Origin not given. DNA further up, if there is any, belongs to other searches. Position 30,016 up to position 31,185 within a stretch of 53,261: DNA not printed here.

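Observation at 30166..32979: Three-gene operon (T5orf172 nuclease-like, coiled-coil 4-TM protein, exported VWA-like protein): candidate undescribed conflict/defence module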

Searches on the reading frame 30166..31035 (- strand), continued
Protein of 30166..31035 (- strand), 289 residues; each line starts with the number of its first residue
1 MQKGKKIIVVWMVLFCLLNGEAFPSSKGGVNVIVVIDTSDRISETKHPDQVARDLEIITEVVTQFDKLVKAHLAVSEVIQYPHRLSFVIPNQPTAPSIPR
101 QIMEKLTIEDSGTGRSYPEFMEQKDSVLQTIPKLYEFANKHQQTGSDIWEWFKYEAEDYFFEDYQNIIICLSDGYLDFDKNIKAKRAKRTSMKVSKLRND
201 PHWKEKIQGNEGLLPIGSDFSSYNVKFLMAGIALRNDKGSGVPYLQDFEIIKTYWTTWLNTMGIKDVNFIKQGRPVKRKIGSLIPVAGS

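Call 108: get_annotated_region(hit=H1, flank=5000)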
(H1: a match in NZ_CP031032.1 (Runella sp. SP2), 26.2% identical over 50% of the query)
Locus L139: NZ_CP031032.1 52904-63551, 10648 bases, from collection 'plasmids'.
description: Runella sp. SP2 plasmid pSP2_2, complete sequence
organism: Runella sp. SP2 (NCBI taxid 2268026)
taxonomy: Bacteria; Bacteroidota; Cytophagia; Cytophagales; Spirosomataceae; Runella; Runella sp. SP2
host: -; source: whole organism,freshwater; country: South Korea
typing (MOB-suite, as given by PLSDB): non-mobilizable
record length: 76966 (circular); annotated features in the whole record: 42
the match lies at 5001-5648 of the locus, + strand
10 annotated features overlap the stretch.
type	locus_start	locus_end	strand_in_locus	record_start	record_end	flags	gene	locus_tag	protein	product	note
CDS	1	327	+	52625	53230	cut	cmr5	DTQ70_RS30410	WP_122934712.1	type III-B CRISPR module-associated protein Cmr5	GO:0043571 - maintenance of CRISPR repeat elements [Evidence IEA]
CDS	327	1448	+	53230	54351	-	cmr6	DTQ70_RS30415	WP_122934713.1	type III-B CRISPR module RAMP protein Cmr6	GO:0043571 - maintenance of CRISPR repeat elements [Evidence IEA]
CDS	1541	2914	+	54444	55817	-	csx2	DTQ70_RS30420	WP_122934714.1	TIGR02221 family CRISPR-associated protein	GO:0043571 - maintenance of CRISPR repeat elements [Evidence IEA]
CDS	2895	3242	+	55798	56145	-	-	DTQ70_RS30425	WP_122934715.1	CRISPR-associated protein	-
CDS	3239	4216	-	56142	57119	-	-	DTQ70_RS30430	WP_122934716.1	WYL domain-containing protein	-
CDS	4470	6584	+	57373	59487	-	-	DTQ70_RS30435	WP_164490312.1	hypothetical protein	-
CDS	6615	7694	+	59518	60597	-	-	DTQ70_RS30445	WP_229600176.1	CRISPR-associated primase-polymerase type B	-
CDS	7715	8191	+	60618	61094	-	cas2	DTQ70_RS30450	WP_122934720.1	CRISPR-associated endonuclease Cas2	GO:0043571 - maintenance of CRISPR repeat elements [Evidence IEA]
CDS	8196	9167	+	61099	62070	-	cas1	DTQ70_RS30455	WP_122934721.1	CRISPR-associated endonuclease Cas1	GO:0043571 - maintenance of CRISPR repeat elements [Evidence IEA]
CDS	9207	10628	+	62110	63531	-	-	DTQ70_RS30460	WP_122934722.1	hypothetical protein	-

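Call 110: get_annotated_region(hit=H2, flank=5000)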
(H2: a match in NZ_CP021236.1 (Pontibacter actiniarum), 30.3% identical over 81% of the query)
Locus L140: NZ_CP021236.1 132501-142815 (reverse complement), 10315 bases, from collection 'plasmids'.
description: Pontibacter actiniarum strain DSM 19842 plasmid unnamed, complete sequence
organism: Pontibacter actiniarum (NCBI taxid 323450)
taxonomy: Bacteria; Bacteroidota; Cytophagia; Cytophagales; Hymenobacteraceae; Pontibacter; Pontibacter actiniarum
host: -; source: Whole organism,unidentified actinians; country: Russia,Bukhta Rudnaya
typing (MOB-suite, as given by PLSDB): mobilizable; relaxase MOBP
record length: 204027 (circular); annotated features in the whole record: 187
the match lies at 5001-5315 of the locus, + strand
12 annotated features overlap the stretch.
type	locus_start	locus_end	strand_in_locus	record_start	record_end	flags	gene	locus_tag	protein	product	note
CDS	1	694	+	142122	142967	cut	-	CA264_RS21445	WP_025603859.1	hypothetical protein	-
CDS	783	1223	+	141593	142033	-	-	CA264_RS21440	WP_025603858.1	antitoxin Xre/MbcA/ParS toxin-binding domain-containing protein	-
CDS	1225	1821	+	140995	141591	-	-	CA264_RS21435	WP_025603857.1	RES family NAD+ phosphorylase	-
CDS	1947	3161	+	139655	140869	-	-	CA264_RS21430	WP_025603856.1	XRE family transcriptional regulator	-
CDS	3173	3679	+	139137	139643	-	-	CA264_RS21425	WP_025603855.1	hypothetical protein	-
CDS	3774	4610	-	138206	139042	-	-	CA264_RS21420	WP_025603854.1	murein L,D-transpeptidase catalytic domain family protein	-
CDS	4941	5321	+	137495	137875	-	-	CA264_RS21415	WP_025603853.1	TerB family tellurite resistance protein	-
CDS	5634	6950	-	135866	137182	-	-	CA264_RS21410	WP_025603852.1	trehalase-like protein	-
CDS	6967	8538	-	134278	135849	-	-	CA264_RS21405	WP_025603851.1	vitamin K epoxide reductase family protein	-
CDS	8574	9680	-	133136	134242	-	-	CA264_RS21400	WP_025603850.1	NAD(P)-dependent oxidoreductase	-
CDS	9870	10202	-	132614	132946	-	-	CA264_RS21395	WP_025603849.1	P-II family nitrogen regulator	-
CDS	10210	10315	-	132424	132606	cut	-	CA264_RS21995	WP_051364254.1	hypothetical protein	-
